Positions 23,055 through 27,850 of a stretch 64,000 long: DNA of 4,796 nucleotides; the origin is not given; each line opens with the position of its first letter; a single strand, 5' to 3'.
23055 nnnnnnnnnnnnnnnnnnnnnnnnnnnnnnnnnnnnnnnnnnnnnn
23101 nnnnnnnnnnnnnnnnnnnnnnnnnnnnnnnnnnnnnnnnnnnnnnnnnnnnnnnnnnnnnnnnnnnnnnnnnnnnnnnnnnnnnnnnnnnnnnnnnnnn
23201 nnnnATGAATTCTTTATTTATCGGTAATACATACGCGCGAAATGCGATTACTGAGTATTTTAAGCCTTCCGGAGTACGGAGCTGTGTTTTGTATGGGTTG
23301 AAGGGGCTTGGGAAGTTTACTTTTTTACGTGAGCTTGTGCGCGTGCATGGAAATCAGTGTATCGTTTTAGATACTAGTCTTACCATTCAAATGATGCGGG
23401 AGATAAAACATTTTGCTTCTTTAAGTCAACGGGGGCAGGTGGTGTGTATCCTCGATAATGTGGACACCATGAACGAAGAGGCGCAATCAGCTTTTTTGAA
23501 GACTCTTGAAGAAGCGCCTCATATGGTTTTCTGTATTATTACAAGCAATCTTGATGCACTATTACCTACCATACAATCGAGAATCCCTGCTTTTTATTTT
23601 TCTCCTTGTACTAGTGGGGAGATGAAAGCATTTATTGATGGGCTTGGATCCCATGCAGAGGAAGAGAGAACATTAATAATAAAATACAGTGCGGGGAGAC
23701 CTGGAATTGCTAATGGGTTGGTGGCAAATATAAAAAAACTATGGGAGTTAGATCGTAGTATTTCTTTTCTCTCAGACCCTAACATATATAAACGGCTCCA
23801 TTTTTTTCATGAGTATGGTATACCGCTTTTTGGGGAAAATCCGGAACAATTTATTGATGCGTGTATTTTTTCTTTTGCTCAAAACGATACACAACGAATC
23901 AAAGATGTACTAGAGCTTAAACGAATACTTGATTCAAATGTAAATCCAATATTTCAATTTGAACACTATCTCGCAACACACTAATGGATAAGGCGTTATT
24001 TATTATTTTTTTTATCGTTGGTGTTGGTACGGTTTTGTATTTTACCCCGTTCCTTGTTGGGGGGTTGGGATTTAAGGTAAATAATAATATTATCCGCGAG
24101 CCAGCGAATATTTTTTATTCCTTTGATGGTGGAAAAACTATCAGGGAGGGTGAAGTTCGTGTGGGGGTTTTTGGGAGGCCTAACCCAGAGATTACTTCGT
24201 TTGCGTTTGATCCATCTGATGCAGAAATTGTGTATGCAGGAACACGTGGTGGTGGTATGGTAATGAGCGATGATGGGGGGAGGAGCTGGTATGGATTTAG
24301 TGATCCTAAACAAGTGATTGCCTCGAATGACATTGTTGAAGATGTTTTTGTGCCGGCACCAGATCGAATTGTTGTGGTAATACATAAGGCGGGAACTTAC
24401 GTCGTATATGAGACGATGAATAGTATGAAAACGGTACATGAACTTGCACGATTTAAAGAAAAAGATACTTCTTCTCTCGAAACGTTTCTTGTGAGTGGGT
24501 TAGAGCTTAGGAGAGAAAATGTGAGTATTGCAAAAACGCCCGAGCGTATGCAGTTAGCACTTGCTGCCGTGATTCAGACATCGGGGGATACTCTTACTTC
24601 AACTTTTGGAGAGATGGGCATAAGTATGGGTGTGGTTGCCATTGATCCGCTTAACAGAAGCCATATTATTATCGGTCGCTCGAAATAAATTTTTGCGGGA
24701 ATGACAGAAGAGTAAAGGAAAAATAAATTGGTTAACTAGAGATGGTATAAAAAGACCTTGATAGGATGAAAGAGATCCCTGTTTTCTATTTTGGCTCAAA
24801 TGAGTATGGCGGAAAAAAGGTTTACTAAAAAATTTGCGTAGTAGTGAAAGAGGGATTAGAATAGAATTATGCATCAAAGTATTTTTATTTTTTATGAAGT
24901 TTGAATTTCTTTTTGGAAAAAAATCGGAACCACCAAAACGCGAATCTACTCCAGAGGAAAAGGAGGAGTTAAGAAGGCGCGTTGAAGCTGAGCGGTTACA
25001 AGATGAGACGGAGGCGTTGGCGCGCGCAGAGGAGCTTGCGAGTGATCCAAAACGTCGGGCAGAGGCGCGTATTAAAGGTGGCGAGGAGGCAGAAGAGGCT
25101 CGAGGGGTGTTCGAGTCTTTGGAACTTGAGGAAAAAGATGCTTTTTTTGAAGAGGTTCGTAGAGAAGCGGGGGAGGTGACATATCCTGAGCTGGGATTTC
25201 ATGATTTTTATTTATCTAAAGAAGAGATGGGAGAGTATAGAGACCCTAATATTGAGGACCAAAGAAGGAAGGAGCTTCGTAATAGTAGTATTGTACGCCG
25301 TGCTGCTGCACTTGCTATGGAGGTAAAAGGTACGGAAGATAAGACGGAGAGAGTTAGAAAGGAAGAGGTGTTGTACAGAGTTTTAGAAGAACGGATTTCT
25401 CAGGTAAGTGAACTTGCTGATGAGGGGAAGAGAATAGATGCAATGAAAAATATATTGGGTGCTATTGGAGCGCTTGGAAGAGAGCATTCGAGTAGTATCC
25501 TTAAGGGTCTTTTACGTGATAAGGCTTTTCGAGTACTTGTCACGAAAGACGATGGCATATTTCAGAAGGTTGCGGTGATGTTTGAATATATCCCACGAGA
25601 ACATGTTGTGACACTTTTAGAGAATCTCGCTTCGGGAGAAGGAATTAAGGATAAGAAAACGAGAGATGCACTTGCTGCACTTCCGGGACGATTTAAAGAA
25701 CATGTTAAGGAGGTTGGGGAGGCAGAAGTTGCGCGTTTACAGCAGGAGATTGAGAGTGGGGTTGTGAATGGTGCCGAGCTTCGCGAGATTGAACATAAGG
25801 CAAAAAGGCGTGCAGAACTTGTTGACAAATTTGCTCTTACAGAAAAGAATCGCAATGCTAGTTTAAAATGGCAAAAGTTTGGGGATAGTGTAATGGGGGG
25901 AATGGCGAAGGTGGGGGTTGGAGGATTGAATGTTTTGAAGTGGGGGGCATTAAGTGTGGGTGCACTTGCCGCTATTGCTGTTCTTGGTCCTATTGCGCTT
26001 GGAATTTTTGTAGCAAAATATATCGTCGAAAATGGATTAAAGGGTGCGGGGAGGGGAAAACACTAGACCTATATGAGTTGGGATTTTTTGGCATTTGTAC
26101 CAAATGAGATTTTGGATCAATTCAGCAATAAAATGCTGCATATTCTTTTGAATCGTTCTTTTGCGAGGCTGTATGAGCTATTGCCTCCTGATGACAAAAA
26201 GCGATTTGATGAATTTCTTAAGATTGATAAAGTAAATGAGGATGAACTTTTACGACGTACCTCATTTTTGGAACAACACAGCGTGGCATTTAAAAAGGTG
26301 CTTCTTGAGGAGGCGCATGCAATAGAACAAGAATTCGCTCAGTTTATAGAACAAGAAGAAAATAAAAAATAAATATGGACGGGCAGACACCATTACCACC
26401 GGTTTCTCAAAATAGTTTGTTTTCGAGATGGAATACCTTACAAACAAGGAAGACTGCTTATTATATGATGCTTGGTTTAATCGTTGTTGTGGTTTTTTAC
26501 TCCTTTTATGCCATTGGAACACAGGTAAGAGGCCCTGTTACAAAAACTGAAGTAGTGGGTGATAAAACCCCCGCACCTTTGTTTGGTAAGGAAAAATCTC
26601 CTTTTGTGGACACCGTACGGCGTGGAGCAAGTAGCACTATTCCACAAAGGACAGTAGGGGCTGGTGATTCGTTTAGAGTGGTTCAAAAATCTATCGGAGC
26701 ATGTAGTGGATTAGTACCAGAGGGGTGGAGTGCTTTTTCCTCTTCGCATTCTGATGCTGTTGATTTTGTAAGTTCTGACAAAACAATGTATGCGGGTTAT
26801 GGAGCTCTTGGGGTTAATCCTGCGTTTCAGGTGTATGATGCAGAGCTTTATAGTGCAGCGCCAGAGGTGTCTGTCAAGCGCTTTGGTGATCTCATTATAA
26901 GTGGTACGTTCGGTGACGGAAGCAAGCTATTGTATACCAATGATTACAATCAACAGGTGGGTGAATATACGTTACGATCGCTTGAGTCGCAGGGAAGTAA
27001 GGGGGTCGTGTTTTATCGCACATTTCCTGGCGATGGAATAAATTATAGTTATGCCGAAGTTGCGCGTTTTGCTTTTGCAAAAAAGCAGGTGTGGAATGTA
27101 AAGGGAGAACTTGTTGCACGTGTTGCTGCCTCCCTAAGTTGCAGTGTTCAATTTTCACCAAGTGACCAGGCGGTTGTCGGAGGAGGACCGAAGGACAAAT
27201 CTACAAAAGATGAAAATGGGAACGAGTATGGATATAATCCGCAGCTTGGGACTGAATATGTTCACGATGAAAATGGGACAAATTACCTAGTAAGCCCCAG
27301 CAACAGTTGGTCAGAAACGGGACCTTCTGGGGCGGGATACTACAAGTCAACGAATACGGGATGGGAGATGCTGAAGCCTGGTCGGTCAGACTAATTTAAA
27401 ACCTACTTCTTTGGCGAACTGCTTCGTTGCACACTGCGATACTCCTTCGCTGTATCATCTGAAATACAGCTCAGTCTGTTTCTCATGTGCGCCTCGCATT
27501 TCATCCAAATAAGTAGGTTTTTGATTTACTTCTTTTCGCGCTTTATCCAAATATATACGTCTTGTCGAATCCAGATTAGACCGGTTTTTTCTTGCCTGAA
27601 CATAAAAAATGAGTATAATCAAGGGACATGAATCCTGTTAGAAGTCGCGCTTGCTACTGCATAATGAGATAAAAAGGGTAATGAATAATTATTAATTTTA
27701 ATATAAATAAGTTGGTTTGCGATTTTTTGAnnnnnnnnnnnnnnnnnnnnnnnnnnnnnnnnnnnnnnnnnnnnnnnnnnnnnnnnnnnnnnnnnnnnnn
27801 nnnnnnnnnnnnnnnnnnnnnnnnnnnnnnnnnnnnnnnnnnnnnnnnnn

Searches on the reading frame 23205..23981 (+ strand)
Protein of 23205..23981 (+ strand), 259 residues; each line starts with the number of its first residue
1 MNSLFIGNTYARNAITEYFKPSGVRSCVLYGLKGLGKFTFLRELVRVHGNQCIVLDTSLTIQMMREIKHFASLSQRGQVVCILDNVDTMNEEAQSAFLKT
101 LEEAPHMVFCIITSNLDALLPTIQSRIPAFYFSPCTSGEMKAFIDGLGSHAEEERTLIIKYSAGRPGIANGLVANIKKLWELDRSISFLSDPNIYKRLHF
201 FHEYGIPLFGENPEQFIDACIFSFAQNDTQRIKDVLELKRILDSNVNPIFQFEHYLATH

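Call 16: search_protein_families(library=pfam, proteins=[window:23205-23981:+])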
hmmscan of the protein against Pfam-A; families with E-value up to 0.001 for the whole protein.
window:23205-23981:+ (259 aa): 2 families
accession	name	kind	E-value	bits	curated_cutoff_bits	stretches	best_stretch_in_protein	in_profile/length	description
PF13177.12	DNA_pol3_delta2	-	5.1e-14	53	27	1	58-134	80-159/161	DNA polymerase III, delta subunit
PF00004.35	AAA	-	2.2e-05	25.4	21.2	1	28-131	2-127/131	ATPase family associated with various cellular activities (AAA)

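Call 90: find_homologous_proteins(query=window:23205-23981:+, max_evalue=1e-40)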
Query window:23205-23981:+ (259 aa): 4 proteins with E <= 1e-40 among 444 candidates.
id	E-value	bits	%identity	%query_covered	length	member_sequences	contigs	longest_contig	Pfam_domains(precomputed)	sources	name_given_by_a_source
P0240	1.1e-171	587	100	100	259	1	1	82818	PF00004.36,PF13177.13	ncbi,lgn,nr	ncbi:MAG: AAA family ATPase [Parcubacteria group bacterium]|nr:AAA family ATPase [Parcubacteria grou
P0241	3.9e-123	428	71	100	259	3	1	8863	PF00004.36,PF13177.13,PF13191.13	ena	-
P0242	1.2e-115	403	68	100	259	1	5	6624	PF00004.36,PF13177.13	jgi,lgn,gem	-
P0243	1.3e-48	184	39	93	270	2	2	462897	PF13177.13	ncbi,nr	ncbi:MAG: hypothetical protein KGI50_01955 [Patescibacteria group bacterium]|nr:hypothetical protein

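Call 91: find_encoding_contigs(protein=P0241, flank=6000, max_places=3)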
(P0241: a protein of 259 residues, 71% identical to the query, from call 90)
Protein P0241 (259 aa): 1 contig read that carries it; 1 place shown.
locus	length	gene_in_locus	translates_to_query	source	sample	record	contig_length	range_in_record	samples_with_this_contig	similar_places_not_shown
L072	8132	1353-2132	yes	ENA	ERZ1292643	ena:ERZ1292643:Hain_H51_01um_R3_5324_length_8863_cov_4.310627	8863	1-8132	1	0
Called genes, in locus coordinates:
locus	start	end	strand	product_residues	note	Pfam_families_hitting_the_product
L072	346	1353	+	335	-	PF00022:Actin (weak), PF06723:MreB_Mbl, PF00012:HSP70, PF14450:FtsA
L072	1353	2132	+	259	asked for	PF13191:AAA_16 (faint), PF00004:AAA (weak), PF13177:DNA_pol3_delta2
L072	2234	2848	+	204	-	PF01765:RRF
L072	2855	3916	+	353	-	PF02163:Peptidase_M50, PF00595:PDZ (weak), PF13180:PDZ_2, PF17820:PDZ_6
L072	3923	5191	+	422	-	PF00587:tRNA-synt_2b, PF03129:HGTP_anticodon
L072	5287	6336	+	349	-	PF06723:MreB_Mbl, PF00022:Actin (faint), PF00012:HSP70, PF14450:FtsA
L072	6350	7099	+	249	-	PF04085:MreC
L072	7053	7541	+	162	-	-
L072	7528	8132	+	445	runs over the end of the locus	?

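Call 92: find_encoding_contigs(protein=P0242, flank=6000, max_places=4)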
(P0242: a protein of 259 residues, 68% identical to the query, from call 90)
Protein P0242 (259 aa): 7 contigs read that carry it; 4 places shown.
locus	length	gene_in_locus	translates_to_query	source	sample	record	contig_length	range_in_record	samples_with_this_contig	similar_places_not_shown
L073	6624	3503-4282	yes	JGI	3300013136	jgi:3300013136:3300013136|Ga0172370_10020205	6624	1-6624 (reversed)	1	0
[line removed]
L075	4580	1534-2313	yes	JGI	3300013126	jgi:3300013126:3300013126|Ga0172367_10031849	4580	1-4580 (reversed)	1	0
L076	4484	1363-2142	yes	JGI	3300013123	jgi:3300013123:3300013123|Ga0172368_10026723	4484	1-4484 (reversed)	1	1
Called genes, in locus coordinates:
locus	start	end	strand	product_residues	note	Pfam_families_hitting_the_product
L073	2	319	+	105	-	?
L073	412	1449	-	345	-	PF03462:PCRF, PF00472:RF-1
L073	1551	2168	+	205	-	-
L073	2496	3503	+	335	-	PF00022:Actin (weak), PF06723:MreB_Mbl, PF00012:HSP70, PF14450:FtsA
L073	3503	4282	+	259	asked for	PF00004:AAA (faint), PF13177:DNA_pol3_delta2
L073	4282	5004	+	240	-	-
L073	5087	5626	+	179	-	PF01765:RRF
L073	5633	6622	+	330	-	?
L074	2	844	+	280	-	?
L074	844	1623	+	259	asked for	PF00004:AAA (faint), PF13177:DNA_pol3_delta2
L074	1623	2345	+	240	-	-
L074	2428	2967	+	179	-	PF01765:RRF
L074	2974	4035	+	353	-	PF02163:Peptidase_M50, PF00595:PDZ (weak), PF13180:PDZ_2, PF17820:PDZ_6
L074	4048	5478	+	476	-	PF00587:tRNA-synt_2b, PF03129:HGTP_anticodon, PF09180:ProRS-C_1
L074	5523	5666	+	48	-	?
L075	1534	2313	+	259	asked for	PF00004:AAA (faint), PF13177:DNA_pol3_delta2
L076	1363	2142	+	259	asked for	PF00004:AAA (faint), PF13177:DNA_pol3_delta2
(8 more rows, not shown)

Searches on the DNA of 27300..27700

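Call 55: search_with_rna_model(model_id=R1, source=window, start=27300, end=27700, filters=off, max_evalue=10, show_alignments=2)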
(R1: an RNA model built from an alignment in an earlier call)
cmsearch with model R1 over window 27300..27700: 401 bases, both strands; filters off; matches with E-value up to 10: 7.
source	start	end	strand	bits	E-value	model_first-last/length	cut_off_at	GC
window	27387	27536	-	11.2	0.0035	1-174/174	no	0.4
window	27385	27530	+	7.8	0.023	1-174/174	no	0.41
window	27567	27631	-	3.8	0.21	1-174/174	no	0.35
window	27563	27627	+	-0.7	2.6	1-174/174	no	0.37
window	27679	27700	+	-1.3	3.6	68-89/174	no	0.05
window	27681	27700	-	-1.9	4.9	1-174/174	no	0.05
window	27642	27655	-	-2.2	5.7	73-86/174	no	0.57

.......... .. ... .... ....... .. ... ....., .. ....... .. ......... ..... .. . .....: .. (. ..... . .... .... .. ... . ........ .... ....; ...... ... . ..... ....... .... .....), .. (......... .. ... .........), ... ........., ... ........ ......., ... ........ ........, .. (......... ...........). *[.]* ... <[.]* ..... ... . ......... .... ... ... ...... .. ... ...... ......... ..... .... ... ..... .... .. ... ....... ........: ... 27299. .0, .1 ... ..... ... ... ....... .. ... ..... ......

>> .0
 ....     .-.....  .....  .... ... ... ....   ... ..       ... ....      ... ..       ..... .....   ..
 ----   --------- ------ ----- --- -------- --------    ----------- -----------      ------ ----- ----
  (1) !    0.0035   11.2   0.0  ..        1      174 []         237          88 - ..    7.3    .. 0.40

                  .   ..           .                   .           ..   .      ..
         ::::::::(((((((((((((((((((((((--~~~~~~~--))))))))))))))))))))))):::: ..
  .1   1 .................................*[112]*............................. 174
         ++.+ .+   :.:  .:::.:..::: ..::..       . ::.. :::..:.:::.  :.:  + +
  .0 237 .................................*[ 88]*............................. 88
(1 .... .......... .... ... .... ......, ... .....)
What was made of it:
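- Tried and rejected: Family 2 (27398-27521, 41251-41372) as a distant family-1 member: only the generic outer stem aligns (11 bits), so it is a separate family (call 55).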
